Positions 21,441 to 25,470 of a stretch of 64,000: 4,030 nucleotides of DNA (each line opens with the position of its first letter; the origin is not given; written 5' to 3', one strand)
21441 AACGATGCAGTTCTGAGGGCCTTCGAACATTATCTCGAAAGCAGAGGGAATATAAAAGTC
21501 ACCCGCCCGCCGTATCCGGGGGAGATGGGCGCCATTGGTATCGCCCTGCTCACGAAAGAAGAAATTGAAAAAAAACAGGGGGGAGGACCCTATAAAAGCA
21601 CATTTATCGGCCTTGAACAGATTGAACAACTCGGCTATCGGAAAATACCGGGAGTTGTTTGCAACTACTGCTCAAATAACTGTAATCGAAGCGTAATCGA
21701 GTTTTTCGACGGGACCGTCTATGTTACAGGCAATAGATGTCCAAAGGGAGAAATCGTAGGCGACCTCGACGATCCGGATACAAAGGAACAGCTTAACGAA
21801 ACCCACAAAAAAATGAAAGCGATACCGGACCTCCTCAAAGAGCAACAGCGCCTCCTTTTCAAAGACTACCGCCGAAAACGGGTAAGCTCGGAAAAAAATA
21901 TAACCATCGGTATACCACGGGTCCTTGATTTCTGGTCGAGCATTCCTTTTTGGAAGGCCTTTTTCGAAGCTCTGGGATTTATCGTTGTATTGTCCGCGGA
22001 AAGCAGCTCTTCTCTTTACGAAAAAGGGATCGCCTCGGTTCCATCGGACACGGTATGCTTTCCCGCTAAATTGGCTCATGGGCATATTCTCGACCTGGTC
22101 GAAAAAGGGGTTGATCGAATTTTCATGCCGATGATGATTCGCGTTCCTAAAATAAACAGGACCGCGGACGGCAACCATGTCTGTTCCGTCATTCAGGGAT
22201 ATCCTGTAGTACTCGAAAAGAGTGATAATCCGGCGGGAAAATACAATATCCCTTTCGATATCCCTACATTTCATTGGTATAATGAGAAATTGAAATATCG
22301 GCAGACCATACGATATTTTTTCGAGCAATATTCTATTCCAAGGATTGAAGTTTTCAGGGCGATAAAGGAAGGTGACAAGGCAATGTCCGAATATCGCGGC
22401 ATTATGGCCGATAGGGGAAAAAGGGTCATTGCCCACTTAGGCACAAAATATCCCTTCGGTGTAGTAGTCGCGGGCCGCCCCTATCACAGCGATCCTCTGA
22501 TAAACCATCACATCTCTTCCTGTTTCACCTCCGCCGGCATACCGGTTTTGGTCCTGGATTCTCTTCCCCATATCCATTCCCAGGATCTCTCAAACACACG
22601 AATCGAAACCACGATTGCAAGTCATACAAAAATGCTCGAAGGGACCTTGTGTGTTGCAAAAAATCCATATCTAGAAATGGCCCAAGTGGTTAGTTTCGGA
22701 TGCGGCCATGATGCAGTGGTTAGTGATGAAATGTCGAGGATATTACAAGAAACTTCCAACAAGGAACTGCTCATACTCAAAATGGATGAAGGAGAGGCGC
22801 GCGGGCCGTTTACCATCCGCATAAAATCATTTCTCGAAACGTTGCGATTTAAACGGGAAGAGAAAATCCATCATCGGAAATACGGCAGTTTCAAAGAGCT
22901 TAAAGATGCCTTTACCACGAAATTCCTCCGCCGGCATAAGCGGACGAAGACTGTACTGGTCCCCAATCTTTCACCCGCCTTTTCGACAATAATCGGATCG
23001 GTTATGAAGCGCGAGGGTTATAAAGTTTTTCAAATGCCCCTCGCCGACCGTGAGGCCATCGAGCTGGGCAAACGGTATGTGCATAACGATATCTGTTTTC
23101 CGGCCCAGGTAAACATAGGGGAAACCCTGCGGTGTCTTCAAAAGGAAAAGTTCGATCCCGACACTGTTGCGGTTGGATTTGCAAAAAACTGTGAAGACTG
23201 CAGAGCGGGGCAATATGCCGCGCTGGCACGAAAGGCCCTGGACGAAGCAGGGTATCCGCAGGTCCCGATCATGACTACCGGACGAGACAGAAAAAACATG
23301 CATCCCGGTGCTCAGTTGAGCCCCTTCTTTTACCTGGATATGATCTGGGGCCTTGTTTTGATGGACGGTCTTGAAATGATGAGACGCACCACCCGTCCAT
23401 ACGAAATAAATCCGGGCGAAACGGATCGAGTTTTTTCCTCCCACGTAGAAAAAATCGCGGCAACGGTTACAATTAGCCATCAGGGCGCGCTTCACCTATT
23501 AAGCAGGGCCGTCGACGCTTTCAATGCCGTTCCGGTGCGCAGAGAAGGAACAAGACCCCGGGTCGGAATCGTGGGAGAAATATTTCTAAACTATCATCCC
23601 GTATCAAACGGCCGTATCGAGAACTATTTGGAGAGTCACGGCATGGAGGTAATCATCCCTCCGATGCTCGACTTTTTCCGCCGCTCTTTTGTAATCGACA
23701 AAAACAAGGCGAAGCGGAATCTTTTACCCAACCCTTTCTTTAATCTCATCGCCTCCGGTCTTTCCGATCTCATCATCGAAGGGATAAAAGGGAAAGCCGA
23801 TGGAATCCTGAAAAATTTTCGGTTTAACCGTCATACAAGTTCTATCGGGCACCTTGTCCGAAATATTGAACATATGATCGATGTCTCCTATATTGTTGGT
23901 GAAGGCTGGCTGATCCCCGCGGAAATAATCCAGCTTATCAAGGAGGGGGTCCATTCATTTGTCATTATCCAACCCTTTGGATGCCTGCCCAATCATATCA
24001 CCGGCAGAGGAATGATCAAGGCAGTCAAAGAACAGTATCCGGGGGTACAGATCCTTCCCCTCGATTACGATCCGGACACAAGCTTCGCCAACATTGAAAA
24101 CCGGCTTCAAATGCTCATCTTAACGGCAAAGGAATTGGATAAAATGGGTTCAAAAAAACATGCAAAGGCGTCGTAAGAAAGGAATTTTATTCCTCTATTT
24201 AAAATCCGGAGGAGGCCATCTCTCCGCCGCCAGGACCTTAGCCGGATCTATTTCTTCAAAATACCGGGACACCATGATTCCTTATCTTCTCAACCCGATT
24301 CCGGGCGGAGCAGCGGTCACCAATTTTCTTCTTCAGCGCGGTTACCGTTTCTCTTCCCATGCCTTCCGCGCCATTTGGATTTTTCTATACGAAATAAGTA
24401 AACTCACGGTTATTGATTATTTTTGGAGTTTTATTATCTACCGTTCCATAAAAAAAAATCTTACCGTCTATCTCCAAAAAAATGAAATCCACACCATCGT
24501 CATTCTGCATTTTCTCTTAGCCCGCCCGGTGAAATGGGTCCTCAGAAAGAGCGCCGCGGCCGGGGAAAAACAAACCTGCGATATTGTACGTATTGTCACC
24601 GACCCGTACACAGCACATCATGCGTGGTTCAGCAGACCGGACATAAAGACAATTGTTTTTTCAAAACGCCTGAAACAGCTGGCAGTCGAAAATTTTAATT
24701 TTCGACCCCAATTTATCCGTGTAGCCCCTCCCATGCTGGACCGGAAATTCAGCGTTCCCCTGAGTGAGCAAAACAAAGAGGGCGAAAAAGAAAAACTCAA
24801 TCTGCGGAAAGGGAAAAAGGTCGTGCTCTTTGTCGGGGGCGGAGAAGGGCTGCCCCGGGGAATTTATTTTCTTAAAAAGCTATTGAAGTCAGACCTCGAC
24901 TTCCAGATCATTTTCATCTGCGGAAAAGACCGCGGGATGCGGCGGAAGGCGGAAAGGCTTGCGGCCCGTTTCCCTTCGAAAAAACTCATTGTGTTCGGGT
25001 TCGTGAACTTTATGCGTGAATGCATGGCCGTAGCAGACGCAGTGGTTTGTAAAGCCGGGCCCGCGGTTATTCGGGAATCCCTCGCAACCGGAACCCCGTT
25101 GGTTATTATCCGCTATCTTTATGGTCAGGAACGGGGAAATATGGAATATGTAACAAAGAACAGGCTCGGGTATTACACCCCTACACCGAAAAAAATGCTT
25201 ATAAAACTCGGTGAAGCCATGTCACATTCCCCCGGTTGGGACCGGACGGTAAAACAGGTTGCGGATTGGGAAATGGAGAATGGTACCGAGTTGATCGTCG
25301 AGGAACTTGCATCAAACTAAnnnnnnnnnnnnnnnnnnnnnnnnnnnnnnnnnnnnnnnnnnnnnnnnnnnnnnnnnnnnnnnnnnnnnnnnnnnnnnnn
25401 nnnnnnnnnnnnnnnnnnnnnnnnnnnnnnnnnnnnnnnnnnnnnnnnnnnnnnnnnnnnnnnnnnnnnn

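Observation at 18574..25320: Candidate anaerobic plasmalogen-synthase (PlsA/PlsR-like fusion) embedded between two lipid glycosyltransferases in a translationally coupled cluster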

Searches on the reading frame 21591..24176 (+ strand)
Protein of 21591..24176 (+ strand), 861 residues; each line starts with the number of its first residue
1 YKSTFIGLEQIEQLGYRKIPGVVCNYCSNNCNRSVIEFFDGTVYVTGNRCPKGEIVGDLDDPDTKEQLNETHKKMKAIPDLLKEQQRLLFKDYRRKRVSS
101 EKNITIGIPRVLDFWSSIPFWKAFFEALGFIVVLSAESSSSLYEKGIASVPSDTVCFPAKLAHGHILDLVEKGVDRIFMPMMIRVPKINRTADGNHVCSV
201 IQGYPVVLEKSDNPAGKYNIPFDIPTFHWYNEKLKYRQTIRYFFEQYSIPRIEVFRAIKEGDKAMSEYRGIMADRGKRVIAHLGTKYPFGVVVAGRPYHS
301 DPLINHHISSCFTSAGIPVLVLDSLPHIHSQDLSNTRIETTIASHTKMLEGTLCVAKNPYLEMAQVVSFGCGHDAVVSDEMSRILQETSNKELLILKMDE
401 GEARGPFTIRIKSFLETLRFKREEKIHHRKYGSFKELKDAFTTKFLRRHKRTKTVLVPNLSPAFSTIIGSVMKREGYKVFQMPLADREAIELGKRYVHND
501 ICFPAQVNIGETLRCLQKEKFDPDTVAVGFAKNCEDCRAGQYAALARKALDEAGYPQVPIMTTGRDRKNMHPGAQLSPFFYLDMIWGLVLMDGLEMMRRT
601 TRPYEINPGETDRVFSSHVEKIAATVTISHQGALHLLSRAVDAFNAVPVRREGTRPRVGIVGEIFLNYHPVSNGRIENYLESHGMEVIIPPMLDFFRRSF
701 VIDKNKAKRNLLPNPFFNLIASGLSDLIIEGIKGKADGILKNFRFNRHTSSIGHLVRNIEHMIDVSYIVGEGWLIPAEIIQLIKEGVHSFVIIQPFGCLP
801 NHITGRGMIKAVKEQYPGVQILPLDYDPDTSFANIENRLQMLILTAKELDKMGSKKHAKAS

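Call 59: predict_structure(alignment_id=A2)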
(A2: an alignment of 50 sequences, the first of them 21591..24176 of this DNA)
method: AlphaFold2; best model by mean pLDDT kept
length: 861 residues; sequences in the alignment: 50
mean_pLDDT: 88.5   pTM: 0.86
mean pLDDT of the five models: 88.5, 87.4, 86.3, 85.3, 82.2
residues with pLDDT >= 90: 572; 70-90: 222; 50-70: 55; < 50: 12
segments of 3 or more residues with pLDDT < 50: 1-4, 855-861
pLDDT, mean of each block of 10 residues (from residue 1): 52 72 62 74 63 66 78 82 93 91 95 87 97 95 92 85 96 97 93 90 93 95 95 96 96 97 95 96 92 92 88 91 93 93 94 95 91 90 94 89 73 90 69 83 93 92 93 93 92 87 88 91 93 75 91 95 88 87 94 95 95 97 95 97 96 90 91 92 94 90 93 93 90 94 82 91 89 93 93 85 90 92 84 85 88 49 38
secondary structure, 60 per line:
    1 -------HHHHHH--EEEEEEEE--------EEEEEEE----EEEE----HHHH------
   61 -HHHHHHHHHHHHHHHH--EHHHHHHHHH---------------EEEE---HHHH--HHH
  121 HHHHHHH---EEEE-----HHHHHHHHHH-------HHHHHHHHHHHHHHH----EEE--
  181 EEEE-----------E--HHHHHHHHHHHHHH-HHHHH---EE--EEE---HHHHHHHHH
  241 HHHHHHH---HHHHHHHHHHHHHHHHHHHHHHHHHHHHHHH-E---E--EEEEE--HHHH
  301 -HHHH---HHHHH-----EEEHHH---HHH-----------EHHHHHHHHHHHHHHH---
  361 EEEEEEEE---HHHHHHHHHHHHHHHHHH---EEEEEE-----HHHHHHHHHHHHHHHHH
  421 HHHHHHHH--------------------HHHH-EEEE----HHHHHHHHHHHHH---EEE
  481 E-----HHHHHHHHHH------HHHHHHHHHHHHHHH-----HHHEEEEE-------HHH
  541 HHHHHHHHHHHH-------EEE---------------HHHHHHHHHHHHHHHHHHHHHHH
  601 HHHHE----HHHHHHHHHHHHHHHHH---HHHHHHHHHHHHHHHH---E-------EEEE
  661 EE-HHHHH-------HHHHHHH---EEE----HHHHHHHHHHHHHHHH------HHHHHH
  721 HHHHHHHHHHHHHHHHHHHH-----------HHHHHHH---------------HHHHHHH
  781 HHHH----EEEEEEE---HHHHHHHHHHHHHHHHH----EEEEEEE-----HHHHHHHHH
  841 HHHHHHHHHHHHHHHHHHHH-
elements in order (helices of 4 or more, strands of 3 or more residues): H8-13 E16-23 E32-38 E43-46 H51-54 H62-77 H81-89 E105-108 H112-115 H118-127 E131-134 H140-149 H157-171 E176-178 E181-184 H199-212 H214-218 E226-228 H232-247 H251-281 E290-294 H297-300 H302-305 H309-313 E319-321 H343-357 E361-368 H372-389 E393-398 H404-428 H449-452 E454-457 H462-474 E478-481 H487-496 H503-517 E526-530 H538-552 E560-562 H578-604 H610-626 H630-645 E657-662 H664-668 H676-682 E686-688 H693-708 H715-740 H752-758 H774-784 E789-795 H799-815 E820-826 H832-860

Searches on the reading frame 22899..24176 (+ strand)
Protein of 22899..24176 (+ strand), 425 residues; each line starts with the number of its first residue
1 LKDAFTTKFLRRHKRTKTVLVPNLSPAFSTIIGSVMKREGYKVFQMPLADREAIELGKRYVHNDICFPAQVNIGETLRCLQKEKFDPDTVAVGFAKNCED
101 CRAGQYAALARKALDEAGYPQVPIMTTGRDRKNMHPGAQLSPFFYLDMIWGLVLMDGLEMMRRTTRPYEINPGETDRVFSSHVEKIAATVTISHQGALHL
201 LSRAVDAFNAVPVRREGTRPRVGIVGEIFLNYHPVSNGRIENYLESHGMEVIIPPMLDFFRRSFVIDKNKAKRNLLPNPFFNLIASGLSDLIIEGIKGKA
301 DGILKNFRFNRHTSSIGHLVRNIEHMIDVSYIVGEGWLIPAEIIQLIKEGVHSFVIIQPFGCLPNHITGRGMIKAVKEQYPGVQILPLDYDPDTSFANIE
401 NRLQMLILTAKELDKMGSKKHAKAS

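Call 33: search_protein_families(library=pfam, proteins=[window:22899-24176:+], max_evalue=10)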
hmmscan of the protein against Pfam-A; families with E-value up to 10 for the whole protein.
window:22899-24176:+ (425 aa): 1 family
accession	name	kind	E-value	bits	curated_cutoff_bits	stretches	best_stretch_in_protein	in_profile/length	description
PF09989.15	DUF2229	-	0.006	16.7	29.4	1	37-81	22-67/218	CoA enzyme activase uncharacterised domain (DUF2229)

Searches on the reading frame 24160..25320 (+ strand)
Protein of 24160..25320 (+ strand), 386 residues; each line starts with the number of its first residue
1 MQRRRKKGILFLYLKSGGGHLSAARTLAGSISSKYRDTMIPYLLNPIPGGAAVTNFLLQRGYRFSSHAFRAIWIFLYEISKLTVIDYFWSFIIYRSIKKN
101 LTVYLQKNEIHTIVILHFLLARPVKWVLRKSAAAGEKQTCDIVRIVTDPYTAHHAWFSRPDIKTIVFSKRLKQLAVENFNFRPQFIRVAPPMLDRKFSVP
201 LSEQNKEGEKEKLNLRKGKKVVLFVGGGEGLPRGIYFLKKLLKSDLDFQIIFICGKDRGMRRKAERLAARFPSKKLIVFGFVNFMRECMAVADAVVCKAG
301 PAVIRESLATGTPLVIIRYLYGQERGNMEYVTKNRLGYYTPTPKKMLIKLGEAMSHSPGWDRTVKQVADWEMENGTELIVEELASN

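Call 3: search_protein_families(library=pfam, proteins=[window:24160-25320:+])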
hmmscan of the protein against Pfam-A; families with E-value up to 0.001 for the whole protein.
window:24160-25320:+ (386 aa): 3 families
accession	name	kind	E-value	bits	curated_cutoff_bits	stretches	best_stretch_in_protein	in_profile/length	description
PF04101.22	Glyco_tran_28_C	-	7.2e-10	39.6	22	1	240-333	23-116/166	Glycosyltransferase family 28 C-terminal domain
PF00534.26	Glycos_transf_1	-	1.8e-06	28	26.4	1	206-342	2-142/172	Glycosyl transferases group 1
PF06925.17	MGDG_synth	-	0.00078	20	25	0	20-177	1-154/169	Monogalactosyldiacylglycerol (MGDG) synthase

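Call 5: search_protein_families(library=ncbifam, proteins=[window:24160-25320:+], max_evalue=0.01)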
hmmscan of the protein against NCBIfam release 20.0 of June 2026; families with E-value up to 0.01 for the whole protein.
window:24160-25320:+ (386 aa): 5 families
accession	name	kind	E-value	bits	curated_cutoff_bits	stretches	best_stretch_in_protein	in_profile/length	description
NF010135.0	PRK13609.1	equivalog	4.8e-28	98.2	500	1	5-346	3-328/388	diglucosyl diacylglycerol synthase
NF010134.0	PRK13608.1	equivalog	2.7e-19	69.5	557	1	110-382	104-364/391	diglucosyl diacylglycerol synthase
TIGR01133.1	murG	equivalog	1.8e-09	37.1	250.25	1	209-349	173-315/353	undecaprenyldiphospho-muramoylpentapeptide beta-N-acetylglucosaminyltransferase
NF009102.0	PRK12446.1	equivalog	0.0003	19.8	339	1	205-327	171-288/352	undecaprenyldiphospho-muramoylpentapeptide beta-N-acetylglucosaminyltransferase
TIGR03590.1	PseG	equivalog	0.0033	17.1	153.55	1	212-319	164-269/280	UDP-2,4-diacetamido-2,4,6-trideoxy-beta-L-altropyranose hydrolase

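Call 34: search_solved_structures(query=window:24160-25320:+, max_evalue=0.01)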
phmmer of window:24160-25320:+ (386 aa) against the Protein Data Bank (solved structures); distinct sequences matched with E-value up to 0.01: 7.
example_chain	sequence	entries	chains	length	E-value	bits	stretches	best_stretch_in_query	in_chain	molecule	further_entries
4wyi_A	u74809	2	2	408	3.6e-25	92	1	5-346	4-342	Monogalactosyldiacylglycerol synthase 1, chloroplastic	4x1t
9wde_A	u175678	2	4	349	2.7e-16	62.8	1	210-383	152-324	Processive diacylglycerol beta-glucosyltransferase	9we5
7vlb_A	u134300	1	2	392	9.2e-05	24.9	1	152-367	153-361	UDP-glycosyltransferase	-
6kqw_A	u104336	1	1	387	0.00022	23.7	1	155-355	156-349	Uncharacterized UDP-glucosyltransferase YjiC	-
6kqx_A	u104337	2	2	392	0.00022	23.6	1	155-355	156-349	Uncharacterized UDP-glucosyltransferase YjiC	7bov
1f0k_A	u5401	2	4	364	0.002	20.5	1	211-322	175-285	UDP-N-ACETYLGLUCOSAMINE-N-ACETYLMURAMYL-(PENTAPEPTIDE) PYROPHOSPHORYL-UNDECAPRENOL N-ACETY | UDP-N-acetylglucosamine--N-acetylmuramyl-(pentapeptide) pyrophospho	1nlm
3s2u_A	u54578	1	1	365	0.0037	19.6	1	219-369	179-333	UDP-N-acetylglucosamine--N-acetylmuramyl-(pentapeptide) pyrophosphoryl-undecaprenol N-acet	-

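Call 67: find_homologous_proteins(query=window:24160-25320:+, max_evalue=0.00001)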
Query window:24160-25320:+ (386 aa): 155 proteins with E <= 0.00001 among 8000 candidates; the best 120 are listed.
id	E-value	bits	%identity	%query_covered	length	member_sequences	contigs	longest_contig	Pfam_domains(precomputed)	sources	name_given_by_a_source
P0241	1.3e-255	865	98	100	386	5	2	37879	PF04101.23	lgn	-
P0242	3.0e-168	578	67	100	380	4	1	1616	PF00534.27,PF04101.23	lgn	-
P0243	3.7e-162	558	62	100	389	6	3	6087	PF00534.27,PF04101.23,PF13692.13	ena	-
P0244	5.1e-162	557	66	100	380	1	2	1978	PF00534.27,PF04101.23,PF06925.18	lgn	-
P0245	4.2e-143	495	64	91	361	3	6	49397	PF00534.27,PF04101.23,PF13692.13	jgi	jgi:glycosyltransferase involved in cell wall biosynthesis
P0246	3.6e-104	367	45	99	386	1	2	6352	PF00534.27,PF04101.23,PF06925.18,PF13692.13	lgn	-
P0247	3.3e-100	354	44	98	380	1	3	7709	PF00534.27,PF04101.23,PF06925.18,PF13692.13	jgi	jgi:processive 1,2-diacylglycerol beta-glucosyltransferase/1,2-diacylglycerol 3-beta-galactosyltrans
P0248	9.6e-100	352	44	98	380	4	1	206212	PF00534.27,PF04101.23,PF06925.18,PF13692.13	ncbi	-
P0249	2.4e-99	351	42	96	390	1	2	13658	PF00534.27,PF04101.23,PF06925.18,PF13692.13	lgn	-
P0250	4.7e-98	347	42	99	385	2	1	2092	PF00534.27,PF04101.23,PF06925.18,PF13692.13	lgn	-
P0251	6.9e-96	340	42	98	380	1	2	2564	PF00534.27,PF04101.23,PF06925.18,PF13692.13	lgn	-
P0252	5.5e-95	337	42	100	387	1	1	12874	PF00534.27,PF04101.23,PF06925.18,PF13692.13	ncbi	-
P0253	8.8e-94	333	43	98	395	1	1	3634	PF04101.23,PF06925.18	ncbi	-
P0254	2.2e-93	331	41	99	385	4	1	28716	PF00534.27,PF04101.23,PF06925.18,PF13692.13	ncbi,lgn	-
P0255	1.9e-91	325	41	97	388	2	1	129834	PF00534.27,PF04101.23,PF06925.18,PF13692.13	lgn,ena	-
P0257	5.3e-89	317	40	98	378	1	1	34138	PF00534.27,PF04101.23,PF06925.18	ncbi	-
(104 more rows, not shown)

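Call 70: find_encoding_contigs(protein=P0257, flank=9000, max_places=1)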
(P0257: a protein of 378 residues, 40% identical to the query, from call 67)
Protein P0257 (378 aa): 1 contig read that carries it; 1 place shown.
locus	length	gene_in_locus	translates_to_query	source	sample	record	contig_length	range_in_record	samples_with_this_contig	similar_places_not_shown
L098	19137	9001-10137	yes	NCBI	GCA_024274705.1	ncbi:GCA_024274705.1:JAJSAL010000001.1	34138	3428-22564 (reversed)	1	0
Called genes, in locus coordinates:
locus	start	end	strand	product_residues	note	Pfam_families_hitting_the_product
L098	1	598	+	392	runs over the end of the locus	PF22025:ThiI_fer, PF02926:THUMP, PF02568:ThiI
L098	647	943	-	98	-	PF09723:Zn_ribbon_8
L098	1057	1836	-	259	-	PF00977:His_biosynth, PF02581:TMP-TENI (faint), PF03060:NMO (faint)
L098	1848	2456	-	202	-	PF00117:GATase, PF01174:SNO (weak), PF07685:GATase_3 (weak)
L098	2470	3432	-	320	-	PF20740:TP0453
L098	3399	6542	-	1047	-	PF00133:tRNA-synt_1, PF09334:tRNA-synt_1g, PF08264:Anticodon_1, PF19302:DUF5915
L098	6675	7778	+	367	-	PF01008:IF-2B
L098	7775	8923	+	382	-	PF13506:Glyco_transf_21, PF13641:Glyco_tranf_2_3, PF00535:Glycos_transf_2, PF10111:Glyco_tranf_2_2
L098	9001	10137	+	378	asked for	PF06925:MGDG_synth, PF00534:Glycos_transf_1, PF04101:Glyco_tran_28_C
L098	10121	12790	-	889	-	PF00133:tRNA-synt_1, PF09334:tRNA-synt_1g, PF13603:tRNA-synt_1_2, PF09334:tRNA-synt_1g (weak), PF08264:Anticodon_1, PF10458:Val_tRNA-synt_C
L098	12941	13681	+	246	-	PF01135:PCMT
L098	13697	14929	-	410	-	PF00027:cNMP_binding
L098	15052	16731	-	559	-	PF01833:TIG, PF01841:Transglut_core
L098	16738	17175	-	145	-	-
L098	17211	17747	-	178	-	PF13490:zf-HC2 (faint)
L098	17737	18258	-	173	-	PF04542:Sigma70_r2, PF08281:Sigma70_r4_2, PF04545:Sigma70_r4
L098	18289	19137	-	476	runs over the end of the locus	PF01406:tRNA-synt_1e, PF09334:tRNA-synt_1g (faint), PF23493:CysS_C (weak)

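Call 78: search_protein_families(library=pfam, proteins=[L098:7775-8923:+, L098:9001-10137:+], max_evalue=0.01)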
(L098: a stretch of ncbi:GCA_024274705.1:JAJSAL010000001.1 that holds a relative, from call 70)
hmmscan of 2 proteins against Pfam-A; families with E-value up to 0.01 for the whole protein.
L098:7775-8923:+ (382 aa): 5 families
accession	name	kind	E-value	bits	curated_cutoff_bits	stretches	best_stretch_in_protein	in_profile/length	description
PF00535.33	Glycos_transf_2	-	2.4e-26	93.1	23.3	1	50-218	1-165/168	Glycosyl transferase family 2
PF13641.12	Glyco_tranf_2_3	-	1.5e-18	68.1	27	1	47-279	1-230/230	Glycosyltransferase like family 2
PF13506.12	Glyco_transf_21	-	1.7e-18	67.1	21.7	1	112-277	10-173/174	Glycosyl transferase family 21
PF10111.15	Glyco_tranf_2_2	-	3e-08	33.9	27.3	1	50-146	1-95/276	Glycosyltransferase like family 2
PF13632.12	Glyco_trans_2_3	-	1.3e-07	32.1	27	1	137-361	3-196/198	Glycosyl transferase family group 2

L098:9001-10137:+ (378 aa): 4 families
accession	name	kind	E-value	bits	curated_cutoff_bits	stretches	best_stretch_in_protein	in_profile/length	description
PF04101.22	Glyco_tran_28_C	-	1.8e-10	41.6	22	1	237-356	29-152/166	Glycosyltransferase family 28 C-terminal domain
PF06925.17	MGDG_synth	-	6.1e-10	39.9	25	1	17-181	1-165/169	Monogalactosyldiacylglycerol (MGDG) synthase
PF00534.26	Glycos_transf_1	-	1.7e-08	34.6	26.4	1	199-357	3-167/172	Glycosyl transferases group 1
PF13692.12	Glyco_trans_1_4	-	0.00011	23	27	1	231-347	24-141/142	Glycosyl transferases group 1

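Call 90: find_related_loci(query=A4, collection=metagenome_contigs, flank=7000)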
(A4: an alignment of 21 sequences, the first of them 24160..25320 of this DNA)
Query A4 (386 aa) in metagenome_contigs; peptide patterns used: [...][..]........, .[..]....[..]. (x = any residue, [..] = any of these).
505 stretches matched a pattern; 143 encode a relative of the query (tblastn E <= 1e-3); the best 80 are kept; 80 distinct loci.
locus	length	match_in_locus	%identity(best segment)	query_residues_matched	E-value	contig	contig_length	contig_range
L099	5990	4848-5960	41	6-381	6e-98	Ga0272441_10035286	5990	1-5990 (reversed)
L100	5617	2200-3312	41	6-381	1e-97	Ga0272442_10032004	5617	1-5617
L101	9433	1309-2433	37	3-381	2e-86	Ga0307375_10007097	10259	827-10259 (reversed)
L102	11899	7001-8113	37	2-377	3e-85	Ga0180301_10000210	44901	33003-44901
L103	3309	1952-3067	34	6-381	4e-78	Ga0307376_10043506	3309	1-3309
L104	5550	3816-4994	37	1-386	6e-75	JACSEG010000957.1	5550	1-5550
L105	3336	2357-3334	36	6-335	1e-72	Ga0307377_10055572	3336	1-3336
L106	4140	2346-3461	32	5-381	4e-70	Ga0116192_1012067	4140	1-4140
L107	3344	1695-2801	34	9-381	3e-70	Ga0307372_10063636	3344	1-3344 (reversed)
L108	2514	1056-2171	35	6-381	4e-69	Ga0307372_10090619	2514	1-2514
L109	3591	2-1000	34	44-381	4e-63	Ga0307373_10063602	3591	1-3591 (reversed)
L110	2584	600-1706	34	9-381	1e-62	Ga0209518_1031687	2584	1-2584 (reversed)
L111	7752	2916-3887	31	10-340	4e-52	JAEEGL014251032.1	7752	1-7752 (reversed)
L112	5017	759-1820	29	13-376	2e-48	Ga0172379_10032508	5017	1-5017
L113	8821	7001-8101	31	9-386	1e-43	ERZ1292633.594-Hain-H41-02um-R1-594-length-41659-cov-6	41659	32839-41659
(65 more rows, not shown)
